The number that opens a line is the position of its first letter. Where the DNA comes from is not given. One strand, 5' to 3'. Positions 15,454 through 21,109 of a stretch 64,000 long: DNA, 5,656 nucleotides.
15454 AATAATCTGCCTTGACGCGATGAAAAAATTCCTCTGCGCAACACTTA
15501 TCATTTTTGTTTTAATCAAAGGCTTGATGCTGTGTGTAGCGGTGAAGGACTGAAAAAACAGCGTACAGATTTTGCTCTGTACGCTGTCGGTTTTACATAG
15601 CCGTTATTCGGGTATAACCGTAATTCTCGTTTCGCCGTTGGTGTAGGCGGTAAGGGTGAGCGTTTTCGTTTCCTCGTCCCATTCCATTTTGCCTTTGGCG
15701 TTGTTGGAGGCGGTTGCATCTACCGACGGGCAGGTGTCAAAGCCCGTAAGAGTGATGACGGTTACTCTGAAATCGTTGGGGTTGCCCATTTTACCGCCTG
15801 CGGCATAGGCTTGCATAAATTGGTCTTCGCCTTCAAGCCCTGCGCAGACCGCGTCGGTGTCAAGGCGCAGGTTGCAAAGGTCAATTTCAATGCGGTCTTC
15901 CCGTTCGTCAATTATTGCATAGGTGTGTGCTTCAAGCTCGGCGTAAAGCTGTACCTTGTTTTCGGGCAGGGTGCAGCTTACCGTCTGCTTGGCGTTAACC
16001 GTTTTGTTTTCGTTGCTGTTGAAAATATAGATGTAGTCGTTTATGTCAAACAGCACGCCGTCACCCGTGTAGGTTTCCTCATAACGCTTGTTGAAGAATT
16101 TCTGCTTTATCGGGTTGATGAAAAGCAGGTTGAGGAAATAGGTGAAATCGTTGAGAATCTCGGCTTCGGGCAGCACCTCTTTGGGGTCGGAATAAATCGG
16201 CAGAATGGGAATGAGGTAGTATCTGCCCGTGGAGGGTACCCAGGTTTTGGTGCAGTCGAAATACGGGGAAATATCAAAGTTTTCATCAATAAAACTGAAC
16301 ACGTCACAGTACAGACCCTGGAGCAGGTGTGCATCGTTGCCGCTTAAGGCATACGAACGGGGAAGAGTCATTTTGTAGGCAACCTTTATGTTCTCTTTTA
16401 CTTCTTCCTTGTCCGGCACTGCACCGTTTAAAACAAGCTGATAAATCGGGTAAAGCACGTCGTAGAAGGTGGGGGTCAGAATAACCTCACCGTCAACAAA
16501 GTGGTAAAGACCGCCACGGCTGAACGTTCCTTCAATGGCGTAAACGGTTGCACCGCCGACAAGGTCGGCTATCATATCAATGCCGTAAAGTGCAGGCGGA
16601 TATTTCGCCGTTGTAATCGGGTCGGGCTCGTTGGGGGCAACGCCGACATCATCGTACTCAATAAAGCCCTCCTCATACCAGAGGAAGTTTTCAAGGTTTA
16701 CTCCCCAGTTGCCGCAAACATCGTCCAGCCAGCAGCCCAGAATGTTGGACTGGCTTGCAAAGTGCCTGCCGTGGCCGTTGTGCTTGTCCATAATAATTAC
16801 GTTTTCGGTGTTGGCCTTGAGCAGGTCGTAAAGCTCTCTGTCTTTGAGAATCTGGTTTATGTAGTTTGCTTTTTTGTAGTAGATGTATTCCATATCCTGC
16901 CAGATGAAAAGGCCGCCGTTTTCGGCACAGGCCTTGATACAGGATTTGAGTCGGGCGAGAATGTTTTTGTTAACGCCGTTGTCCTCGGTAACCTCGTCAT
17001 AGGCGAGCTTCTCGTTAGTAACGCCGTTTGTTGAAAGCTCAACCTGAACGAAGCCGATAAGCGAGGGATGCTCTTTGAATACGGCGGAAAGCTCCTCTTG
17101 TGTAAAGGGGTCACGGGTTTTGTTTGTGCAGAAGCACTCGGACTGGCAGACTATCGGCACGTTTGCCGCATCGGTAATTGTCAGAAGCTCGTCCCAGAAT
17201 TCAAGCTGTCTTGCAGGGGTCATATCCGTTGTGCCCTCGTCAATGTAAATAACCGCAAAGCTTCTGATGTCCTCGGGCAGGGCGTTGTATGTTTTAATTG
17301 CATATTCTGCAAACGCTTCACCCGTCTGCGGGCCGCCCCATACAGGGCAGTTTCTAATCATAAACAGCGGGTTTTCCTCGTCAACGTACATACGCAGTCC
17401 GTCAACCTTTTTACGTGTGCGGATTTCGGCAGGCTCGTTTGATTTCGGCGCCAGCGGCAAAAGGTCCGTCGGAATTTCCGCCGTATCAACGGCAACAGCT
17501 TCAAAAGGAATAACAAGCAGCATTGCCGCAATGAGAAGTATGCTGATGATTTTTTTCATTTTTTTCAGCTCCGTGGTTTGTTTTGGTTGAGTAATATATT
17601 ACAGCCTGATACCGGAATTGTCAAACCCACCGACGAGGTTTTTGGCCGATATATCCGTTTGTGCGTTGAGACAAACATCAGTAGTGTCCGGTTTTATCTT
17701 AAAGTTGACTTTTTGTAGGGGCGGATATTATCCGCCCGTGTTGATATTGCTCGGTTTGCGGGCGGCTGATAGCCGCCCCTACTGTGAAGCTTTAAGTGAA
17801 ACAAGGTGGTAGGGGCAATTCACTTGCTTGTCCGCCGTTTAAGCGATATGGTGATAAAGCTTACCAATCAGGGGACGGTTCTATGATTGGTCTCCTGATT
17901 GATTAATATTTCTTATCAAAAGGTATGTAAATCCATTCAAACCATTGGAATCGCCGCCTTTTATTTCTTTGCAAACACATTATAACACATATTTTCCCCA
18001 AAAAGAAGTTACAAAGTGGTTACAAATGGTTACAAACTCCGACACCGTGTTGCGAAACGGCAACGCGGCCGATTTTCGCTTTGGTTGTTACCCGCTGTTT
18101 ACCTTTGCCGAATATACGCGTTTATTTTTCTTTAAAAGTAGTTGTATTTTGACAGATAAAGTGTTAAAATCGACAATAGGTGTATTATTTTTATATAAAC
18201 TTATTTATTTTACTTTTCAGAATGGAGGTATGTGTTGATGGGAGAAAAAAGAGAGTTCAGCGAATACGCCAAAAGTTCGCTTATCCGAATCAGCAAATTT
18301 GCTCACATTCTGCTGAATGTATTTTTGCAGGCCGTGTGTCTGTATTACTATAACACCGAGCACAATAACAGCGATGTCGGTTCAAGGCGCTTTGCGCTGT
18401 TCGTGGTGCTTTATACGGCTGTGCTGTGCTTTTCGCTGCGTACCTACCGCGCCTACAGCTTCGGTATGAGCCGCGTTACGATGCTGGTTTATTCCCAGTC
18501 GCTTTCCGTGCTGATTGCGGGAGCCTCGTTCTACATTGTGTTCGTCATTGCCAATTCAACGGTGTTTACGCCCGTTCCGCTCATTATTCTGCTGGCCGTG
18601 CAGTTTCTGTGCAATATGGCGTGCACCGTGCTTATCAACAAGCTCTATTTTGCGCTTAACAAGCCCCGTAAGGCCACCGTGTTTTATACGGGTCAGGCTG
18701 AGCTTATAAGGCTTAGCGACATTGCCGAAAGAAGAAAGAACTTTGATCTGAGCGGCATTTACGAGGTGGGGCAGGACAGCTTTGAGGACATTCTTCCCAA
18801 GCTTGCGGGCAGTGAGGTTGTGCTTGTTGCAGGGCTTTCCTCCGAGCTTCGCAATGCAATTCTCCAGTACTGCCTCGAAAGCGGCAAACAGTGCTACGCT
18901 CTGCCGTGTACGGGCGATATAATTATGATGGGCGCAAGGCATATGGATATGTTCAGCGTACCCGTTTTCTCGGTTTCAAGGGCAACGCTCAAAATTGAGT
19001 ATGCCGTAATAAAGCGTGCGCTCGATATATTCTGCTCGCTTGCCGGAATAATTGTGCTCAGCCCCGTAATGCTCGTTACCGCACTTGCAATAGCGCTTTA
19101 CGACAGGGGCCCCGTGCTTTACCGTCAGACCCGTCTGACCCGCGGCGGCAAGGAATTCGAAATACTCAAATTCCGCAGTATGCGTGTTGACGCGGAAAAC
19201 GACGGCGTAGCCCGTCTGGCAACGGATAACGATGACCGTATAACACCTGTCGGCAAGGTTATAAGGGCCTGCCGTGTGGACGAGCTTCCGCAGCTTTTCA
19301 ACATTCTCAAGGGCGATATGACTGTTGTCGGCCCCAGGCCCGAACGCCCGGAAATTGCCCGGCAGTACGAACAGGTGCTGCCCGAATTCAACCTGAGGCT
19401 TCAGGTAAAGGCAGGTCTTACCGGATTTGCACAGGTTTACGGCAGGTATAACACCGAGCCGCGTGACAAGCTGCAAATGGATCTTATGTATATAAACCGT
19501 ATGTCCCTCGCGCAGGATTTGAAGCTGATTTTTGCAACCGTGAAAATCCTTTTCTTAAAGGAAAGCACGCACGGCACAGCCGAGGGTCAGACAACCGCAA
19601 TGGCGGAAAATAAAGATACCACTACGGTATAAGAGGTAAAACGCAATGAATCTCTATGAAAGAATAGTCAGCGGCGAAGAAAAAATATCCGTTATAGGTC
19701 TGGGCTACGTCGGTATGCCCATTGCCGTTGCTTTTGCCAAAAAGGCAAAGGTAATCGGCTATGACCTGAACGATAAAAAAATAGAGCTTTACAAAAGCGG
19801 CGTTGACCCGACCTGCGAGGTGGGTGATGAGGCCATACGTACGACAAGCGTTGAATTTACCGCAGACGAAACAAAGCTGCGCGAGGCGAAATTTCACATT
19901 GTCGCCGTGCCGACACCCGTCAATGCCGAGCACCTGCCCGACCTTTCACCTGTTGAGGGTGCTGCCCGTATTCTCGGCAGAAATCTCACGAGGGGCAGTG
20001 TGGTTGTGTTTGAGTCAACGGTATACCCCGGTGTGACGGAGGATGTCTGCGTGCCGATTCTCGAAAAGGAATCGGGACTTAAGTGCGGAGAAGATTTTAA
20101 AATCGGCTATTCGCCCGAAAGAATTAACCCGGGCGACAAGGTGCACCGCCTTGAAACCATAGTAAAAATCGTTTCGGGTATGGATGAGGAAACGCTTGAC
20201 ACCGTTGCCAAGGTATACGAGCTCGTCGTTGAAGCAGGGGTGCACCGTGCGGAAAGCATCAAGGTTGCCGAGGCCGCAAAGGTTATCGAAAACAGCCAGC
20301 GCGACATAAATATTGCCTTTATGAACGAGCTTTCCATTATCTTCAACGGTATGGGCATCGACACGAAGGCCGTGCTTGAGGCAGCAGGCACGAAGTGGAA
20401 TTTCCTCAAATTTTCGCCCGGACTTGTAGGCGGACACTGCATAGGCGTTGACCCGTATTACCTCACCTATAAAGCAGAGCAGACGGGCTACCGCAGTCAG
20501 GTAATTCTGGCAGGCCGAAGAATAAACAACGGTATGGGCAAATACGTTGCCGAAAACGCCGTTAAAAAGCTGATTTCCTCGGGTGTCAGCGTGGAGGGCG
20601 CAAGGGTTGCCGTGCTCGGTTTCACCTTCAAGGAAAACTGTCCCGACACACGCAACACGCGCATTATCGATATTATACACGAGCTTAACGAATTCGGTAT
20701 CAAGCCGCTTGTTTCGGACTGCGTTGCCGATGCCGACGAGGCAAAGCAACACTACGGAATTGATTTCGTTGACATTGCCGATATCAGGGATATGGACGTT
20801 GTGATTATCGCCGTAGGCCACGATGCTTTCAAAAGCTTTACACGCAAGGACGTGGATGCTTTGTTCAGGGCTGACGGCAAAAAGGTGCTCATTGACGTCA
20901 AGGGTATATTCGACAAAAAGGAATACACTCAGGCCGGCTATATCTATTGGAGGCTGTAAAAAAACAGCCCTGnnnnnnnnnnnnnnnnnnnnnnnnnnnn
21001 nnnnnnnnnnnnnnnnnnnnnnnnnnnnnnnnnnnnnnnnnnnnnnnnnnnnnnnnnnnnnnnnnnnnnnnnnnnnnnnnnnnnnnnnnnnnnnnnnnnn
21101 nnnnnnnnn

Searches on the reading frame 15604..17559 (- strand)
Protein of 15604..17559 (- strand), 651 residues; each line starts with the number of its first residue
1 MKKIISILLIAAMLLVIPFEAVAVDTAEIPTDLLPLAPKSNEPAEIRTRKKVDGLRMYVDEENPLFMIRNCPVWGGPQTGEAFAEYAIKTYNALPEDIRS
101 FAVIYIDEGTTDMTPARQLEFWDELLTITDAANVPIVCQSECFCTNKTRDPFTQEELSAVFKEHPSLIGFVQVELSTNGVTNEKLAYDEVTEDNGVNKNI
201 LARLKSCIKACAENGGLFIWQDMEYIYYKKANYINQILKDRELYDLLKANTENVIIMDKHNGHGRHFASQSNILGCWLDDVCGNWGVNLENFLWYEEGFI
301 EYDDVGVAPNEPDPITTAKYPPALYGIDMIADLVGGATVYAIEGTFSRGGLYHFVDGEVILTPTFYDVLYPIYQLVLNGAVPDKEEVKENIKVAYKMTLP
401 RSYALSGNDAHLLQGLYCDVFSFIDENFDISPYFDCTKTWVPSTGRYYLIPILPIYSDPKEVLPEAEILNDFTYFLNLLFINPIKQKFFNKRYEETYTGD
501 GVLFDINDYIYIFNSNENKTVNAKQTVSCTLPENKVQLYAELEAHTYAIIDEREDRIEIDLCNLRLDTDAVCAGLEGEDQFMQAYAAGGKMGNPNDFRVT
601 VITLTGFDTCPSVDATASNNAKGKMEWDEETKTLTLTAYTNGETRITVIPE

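Call 33: search_protein_families(library=pfam, proteins=[window:15604-17559:-], max_evalue=0.001)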
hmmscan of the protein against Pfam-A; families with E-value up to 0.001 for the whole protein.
window:15604-17559:- (651 aa): 2 families
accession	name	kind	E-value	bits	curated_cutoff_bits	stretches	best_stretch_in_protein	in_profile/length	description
PF08307.16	Glyco_hydro_98C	-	2.5e-18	67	25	1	443-647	45-266/270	Glycosyl hydrolase family 98 C-terminal domain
PF08306.17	Glyco_hydro_98M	-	1.1e-17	64.8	23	1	55-381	7-325/326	Glycosyl hydrolase family 98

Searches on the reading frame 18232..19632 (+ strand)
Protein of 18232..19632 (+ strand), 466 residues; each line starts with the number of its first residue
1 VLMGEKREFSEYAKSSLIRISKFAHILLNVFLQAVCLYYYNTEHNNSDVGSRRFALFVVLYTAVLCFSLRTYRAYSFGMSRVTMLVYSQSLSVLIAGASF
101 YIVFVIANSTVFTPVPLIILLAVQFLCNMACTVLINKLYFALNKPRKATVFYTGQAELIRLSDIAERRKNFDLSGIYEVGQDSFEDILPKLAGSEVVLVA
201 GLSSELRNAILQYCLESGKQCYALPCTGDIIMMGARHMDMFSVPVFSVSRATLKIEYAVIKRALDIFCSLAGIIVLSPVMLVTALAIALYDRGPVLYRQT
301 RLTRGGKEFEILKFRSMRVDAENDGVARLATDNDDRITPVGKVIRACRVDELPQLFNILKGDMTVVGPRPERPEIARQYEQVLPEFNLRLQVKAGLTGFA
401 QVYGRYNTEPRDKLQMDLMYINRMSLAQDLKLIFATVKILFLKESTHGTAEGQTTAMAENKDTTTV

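Call 3: search_protein_families(library=pfam, proteins=[window:18232-19632:+], max_evalue=0.01)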
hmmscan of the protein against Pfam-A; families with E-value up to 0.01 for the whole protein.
window:18232-19632:+ (466 aa): 1 family
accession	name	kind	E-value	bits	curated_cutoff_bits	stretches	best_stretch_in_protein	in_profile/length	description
PF02397.22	Bac_transf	-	4e-63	212.6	27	1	261-441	1-178/179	Bacterial sugar transferase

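Call 4: search_protein_families(library=ncbifam, proteins=[window:18232-19632:+], max_evalue=0.01)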
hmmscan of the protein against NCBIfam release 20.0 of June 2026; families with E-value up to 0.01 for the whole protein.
window:18232-19632:+ (466 aa): 10 families
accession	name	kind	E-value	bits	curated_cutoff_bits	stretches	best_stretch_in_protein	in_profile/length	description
TIGR03025.1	EPS_sugtrans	subfamily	2.3e-95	320.5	295.55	1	35-445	9-443/445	exopolysaccharide biosynthesis polyprenyl glycosylphosphotransferase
TIGR03023.1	WcaJ_sugtrans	equivalog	7.4e-75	252.9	410.75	1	33-444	12-450/453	undecaprenyl-phosphate glucose phosphotransferase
TIGR03013.1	EpsB_2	subfamily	4.1e-68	230.5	393.35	1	258-444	252-440/443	TIGR03013 family XrtA/PEP-CTERM system glycosyltransferase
TIGR03022.1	WbaP_sugtrans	subfamily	5.9e-50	170.8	403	1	165-444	161-453/456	undecaprenyl-phosphate galactose phosphotransferase WbaP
NF007518.0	PRK10124.1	equivalog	1.3e-48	165.9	684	1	233-444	246-461/464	undecaprenyl-phosphate glucose phosphotransferase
NF041877.1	EPS_EpsZ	equivalog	5.9e-44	150.5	800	1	221-440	225-452/459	exopolysaccharide biosynthesis polyisoprenyl-phosphate hexose-1-phosphate transferase EpsZ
NF050817.1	PolSacchBiosHfsE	equivalog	1.4e-43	149.4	750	1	246-441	257-460/467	polysaccharide biosynthesis protein HfsE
NF052601.1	undeca_RfbP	equivalog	7.5e-42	143.3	330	1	253-444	37-239/244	undecaprenyl-phosphate galactose phosphotransferase family protein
NF011751.0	PRK15204.1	equivalog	6e-33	114.2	907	1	254-443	273-472/476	undecaprenyl-phosphate galactose phosphotransferase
NF045514.1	glycotran_HepC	equivalog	1.2e-20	73.8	140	1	258-370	114-211/220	heterocyst development glycosyltransferase HepC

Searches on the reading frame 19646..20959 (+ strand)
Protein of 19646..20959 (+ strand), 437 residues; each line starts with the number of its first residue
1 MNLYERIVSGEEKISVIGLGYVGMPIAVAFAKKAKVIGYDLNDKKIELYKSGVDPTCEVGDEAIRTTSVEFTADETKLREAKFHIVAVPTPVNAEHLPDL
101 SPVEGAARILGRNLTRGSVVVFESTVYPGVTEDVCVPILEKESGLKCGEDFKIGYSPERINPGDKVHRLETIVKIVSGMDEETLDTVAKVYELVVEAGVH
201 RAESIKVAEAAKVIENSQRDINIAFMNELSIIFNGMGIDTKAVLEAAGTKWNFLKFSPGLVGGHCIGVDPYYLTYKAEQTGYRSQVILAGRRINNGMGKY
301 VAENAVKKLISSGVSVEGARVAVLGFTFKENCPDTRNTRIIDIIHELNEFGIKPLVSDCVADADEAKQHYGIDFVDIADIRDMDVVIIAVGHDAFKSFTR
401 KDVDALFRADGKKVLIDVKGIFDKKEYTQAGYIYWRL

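Call 3: search_protein_families(library=pfam, proteins=[window:19646-20959:+], max_evalue=0.01)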
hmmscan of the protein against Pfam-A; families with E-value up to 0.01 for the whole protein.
window:19646-20959:+ (437 aa): 4 families
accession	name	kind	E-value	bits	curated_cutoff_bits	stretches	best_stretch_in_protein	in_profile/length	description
PF03721.20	UDPG_MGDP_dh_N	-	6.9e-38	130.5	27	1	13-185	2-181/187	UDP-glucose/GDP-mannose dehydrogenase family, NAD binding domain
PF00984.24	UDPG_MGDP_dh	-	1.2e-24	86.6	25.4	1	207-295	2-93/94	UDP-glucose/GDP-mannose dehydrogenase family, central domain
PF03720.21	UDPG_MGDP_dh_C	-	5.6e-20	72.1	30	1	322-424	1-103/103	UDP-glucose/GDP-mannose dehydrogenase family, UDP binding domain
PF01210.29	NAD_Gly3P_dh_N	-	0.0017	18.8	23.1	0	13-101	1-90/158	NAD-dependent glycerol-3-phosphate dehydrogenase N-terminus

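Call 4: search_protein_families(library=ncbifam, proteins=[window:19646-20959:+], max_evalue=0.01)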
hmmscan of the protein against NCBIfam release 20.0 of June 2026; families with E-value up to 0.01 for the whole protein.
window:19646-20959:+ (437 aa): 9 families
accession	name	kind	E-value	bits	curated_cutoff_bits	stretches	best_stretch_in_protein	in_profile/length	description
NF011729.0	PRK15182.1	equivalog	1e-145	485.8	592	1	11-422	6-416/425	Vi polysaccharide biosynthesis UDP-N-acetylglucosamine C-6 dehydrogenase TviB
TIGR03026.1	NDP-sugDHase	subfamily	1.1e-112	376.9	189.8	1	13-417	2-410/413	nucleotide sugar dehydrogenase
NF040825.1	UDPMaNacDH_Arch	equivalog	1.3e-62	212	750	1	13-424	2-403/418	UDP-N-acetyl-D-mannosamine dehydrogenase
NF008286.0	PRK11064.1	equivalog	4.2e-62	210.1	459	1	12-414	4-418/420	UDP-N-acetyl-D-mannosamine dehydrogenase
NF041297.1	UDPGDh_AglM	equivalog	1.7e-48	165.6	670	1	13-426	2-421/429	UDP-glucose 6-dehydrogenase AglM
NF047673.2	TeichurnBiosyTuaD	equivalog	2.8e-38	132.2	700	1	12-435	2-427/439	UDP-glucose 6-dehydrogenase TuaD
NF011631.0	PRK15057.1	equivalog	6e-07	28.9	757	1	13-248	2-233/388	UDP-glucose 6-dehydrogenase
NF043037.1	ThreonDh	equivalog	0.00078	19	350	0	12-54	3-46/297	L-threonate dehydrogenase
NF006307.0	PRK08507.1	equivalog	0.0056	15.9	295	0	13-110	2-88/275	prephenate dehydrogenase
